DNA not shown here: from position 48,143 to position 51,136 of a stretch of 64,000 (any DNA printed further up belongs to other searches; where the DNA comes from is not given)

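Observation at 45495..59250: Complex I operon with non-canonical content: nuoA-B-C-D-G'-I-J-K-L-M-M'-N (two NuoM, no nuoE, nuoF or nuoH in cis)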

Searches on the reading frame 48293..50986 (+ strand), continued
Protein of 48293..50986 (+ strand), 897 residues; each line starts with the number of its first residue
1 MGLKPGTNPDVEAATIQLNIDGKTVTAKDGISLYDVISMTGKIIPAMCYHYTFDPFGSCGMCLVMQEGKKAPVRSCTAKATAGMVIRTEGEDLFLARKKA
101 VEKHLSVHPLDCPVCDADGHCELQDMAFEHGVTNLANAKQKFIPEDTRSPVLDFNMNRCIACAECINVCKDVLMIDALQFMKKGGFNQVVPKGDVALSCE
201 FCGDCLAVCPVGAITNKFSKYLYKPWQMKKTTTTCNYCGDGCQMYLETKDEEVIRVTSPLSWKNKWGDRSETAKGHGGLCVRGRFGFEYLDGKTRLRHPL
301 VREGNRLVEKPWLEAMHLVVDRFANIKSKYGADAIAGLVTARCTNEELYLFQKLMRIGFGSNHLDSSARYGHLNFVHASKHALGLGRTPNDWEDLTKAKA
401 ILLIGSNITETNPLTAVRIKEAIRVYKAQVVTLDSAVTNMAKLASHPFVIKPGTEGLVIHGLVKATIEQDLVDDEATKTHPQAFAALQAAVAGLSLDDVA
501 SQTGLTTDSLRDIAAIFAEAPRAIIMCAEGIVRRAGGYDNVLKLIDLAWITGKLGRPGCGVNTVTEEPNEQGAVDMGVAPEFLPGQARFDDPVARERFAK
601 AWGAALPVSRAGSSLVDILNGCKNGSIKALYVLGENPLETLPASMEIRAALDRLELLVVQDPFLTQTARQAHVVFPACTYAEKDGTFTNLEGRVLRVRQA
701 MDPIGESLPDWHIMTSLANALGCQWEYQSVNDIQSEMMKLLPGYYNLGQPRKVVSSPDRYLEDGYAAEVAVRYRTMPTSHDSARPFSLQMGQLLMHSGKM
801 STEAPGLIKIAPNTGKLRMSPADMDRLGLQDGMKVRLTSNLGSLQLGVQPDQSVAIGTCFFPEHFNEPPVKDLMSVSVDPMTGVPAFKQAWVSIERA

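Call 22: search_solved_structures(query=window:48293-50986:+, max_evalue=1e-20, show_alignments=3)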
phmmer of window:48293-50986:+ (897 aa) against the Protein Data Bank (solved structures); distinct sequences matched with E-value up to 1e-20: 61 (the best 60 are shown).
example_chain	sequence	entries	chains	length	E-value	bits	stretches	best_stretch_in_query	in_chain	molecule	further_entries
9wxb_B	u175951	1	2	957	2e-130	439.7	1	9-892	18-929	Formate dehydrogenase alpha subunit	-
6tg9_A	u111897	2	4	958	5.6e-127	428.3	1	9-893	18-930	Formate dehydrogenase subunit alpha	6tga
7vw6_A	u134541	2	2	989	1.8e-118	400.1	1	10-889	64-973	Formate dehydrogenase | Tungsten-containing formate dehydrogenase alpha subunit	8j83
7e5z_A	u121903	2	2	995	1.8e-118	400.1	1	10-889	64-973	Formate dehydrogenase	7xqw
9gzq_A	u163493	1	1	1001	3e-116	392.8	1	226-892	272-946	Probable oxidoreductase YjgC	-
8rqz_C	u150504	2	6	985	3e-116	392.8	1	226-892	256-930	Probable oxidoreductase YjgC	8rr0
7qv7_S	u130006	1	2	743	6.9e-107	361.8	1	226-745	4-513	Hydrogen dependent carbon dioxide reductase subunit FdhF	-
9t1s_L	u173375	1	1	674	1.8e-93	317.4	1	233-896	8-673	formate dehydrogenase (coenzyme F420)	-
7bkb_D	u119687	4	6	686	7.4e-92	312.1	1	228-896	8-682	Formate dehydrogenase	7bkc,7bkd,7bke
1aa6_A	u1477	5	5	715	7.3e-81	275.7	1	228-747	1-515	FORMATE DEHYDROGENASE H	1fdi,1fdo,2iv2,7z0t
9bov_A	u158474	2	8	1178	1.7e-67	231.5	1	119-579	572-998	Molybdopterin oxidoreductase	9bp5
8e9g_G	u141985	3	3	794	4e-66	226.9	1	9-462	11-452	NADH-quinone oxidoreductase subunit G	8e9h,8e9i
8oh5_C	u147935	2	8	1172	3.2e-59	204.1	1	144-579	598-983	Formate dehydrogenase-O, major subunit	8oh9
6gcs_A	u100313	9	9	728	1.8e-55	191.7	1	14-427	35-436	75-KDA PROTEIN (NUAM) | Subunit NUAM of NADH:Ubiquinone Oxidoreductase (Complex I) | NADH-ubiquinone oxidoreductase 78 kDa subunit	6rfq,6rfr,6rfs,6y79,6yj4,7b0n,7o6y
7zm7_A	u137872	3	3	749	3.6e-52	180.8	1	13-412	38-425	NADH-ubiquinone oxidoreductase-like protein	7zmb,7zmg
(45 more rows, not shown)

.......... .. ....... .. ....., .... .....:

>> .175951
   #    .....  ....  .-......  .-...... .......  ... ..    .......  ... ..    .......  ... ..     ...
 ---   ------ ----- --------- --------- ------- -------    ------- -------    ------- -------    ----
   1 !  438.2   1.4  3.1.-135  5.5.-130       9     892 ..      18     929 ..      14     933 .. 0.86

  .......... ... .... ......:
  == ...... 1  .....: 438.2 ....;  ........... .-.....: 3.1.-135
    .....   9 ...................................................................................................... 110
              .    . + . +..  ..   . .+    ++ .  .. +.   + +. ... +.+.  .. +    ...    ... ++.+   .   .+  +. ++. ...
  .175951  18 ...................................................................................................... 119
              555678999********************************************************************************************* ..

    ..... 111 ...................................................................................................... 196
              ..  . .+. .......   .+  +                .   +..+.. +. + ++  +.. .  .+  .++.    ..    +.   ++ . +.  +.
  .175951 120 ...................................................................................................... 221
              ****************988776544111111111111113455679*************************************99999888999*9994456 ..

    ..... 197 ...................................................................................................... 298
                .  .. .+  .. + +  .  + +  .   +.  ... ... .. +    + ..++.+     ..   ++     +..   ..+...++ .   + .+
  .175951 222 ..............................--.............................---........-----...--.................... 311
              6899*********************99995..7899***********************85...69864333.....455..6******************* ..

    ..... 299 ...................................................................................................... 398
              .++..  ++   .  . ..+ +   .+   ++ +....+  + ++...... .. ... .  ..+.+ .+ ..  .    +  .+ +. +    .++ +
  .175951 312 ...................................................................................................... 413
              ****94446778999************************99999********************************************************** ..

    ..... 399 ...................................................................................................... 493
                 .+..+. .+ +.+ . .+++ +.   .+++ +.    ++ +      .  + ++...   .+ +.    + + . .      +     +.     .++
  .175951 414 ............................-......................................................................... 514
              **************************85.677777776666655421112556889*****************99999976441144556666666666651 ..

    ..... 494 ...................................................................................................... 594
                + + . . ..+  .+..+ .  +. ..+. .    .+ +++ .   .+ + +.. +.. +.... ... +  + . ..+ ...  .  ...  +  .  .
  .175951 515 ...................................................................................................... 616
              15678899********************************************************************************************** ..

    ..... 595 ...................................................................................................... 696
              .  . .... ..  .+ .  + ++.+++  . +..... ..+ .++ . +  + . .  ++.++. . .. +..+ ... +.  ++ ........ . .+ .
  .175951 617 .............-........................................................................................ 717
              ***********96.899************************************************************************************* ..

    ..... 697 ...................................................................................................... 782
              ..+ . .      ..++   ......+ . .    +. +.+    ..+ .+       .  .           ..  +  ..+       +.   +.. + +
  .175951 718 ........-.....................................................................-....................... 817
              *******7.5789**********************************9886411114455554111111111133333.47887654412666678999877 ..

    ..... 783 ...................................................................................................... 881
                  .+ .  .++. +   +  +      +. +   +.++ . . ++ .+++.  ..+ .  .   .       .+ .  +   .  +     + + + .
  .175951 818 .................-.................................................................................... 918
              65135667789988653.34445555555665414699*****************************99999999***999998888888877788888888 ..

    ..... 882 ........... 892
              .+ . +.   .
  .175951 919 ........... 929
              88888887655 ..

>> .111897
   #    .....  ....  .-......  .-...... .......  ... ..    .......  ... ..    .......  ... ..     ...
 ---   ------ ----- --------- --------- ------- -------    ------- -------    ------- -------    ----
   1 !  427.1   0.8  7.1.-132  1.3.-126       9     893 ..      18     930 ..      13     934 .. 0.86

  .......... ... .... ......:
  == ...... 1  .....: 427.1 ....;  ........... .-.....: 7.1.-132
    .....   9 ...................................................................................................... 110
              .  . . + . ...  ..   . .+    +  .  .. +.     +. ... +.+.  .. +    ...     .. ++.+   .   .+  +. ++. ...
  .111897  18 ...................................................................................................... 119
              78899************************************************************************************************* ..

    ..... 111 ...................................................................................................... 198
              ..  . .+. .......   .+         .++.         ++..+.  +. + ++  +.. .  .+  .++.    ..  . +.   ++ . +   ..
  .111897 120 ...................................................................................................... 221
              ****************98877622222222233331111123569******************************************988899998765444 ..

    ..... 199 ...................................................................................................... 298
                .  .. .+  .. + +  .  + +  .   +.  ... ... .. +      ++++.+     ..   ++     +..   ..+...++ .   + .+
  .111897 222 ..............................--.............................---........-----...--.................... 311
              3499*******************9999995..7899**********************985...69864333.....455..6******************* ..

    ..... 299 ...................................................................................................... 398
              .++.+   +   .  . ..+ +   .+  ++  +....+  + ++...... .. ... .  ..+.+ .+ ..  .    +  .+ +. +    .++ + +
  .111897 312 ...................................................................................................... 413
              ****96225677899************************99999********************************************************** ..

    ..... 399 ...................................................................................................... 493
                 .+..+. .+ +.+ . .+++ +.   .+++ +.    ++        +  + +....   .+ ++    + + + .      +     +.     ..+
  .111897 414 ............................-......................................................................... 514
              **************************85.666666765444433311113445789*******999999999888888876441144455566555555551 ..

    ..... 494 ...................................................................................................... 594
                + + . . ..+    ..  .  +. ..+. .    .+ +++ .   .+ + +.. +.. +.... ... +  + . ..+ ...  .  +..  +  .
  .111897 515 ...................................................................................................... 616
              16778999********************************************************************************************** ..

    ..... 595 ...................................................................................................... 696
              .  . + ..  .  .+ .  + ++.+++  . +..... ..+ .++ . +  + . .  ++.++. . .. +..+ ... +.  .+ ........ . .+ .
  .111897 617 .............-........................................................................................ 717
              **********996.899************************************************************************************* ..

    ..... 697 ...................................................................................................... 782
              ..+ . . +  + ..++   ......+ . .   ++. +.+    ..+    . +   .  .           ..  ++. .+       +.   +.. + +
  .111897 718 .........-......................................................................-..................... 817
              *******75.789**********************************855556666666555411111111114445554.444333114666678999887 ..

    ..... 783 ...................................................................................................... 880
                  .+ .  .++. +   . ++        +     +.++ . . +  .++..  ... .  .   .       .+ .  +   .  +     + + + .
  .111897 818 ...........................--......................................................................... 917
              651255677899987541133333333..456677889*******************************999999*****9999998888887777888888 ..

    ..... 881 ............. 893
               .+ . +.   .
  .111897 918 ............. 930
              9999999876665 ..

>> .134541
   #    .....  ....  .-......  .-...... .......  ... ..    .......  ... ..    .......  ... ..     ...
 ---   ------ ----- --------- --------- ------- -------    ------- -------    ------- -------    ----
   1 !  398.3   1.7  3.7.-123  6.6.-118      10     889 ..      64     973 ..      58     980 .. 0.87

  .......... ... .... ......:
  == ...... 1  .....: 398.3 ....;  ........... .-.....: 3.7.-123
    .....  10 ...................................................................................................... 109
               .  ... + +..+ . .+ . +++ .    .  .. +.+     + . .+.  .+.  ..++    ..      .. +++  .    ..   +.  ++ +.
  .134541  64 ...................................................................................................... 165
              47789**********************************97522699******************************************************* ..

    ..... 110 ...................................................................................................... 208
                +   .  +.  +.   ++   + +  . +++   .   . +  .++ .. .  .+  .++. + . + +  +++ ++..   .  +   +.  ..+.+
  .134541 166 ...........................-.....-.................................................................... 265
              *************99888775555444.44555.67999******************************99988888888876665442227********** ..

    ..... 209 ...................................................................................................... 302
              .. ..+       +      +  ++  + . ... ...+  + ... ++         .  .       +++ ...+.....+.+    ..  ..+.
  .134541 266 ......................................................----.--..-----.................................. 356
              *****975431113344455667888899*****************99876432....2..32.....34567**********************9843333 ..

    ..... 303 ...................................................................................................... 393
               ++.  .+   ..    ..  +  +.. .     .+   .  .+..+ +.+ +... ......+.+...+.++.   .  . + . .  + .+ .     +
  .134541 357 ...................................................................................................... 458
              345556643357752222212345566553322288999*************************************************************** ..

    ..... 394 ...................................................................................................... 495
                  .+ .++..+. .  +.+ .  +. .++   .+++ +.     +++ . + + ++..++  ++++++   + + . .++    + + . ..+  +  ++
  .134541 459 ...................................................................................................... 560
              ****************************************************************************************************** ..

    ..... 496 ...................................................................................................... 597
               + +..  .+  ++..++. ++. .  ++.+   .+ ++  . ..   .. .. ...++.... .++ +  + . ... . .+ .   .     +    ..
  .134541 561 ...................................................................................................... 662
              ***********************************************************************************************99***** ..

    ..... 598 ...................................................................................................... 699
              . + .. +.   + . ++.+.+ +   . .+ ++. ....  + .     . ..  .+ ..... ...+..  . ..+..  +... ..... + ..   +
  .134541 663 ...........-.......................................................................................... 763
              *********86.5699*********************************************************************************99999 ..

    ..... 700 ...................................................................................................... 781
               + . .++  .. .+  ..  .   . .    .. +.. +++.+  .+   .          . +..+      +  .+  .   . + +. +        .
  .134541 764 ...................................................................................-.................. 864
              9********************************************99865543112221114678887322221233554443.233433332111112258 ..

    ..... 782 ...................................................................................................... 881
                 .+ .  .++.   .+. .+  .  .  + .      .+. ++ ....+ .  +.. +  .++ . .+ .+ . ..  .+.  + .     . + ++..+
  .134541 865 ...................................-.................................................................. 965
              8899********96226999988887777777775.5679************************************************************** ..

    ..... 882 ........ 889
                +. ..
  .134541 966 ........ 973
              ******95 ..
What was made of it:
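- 48293..50986 (+): G' (897 aa): an FdsA-like NuoG with motifs for five Fe-S clusters and a degenerate Mo active site (Gly371 at 49403-49405, His372, Thr565 at 49985-49987). Best PDB matches are FdsA chains at 428-440 bits against 227 for NuoG (call 22).
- Closest known: Rhodobacter capsulatus NAD-dependent formate dehydrogenase FdsA. Same: It has the same domain order and all Fe-S motifs (call 22).
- G' is FdsA-like, and FdsA naturally binds a NuoF-like FdsB (call 22).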
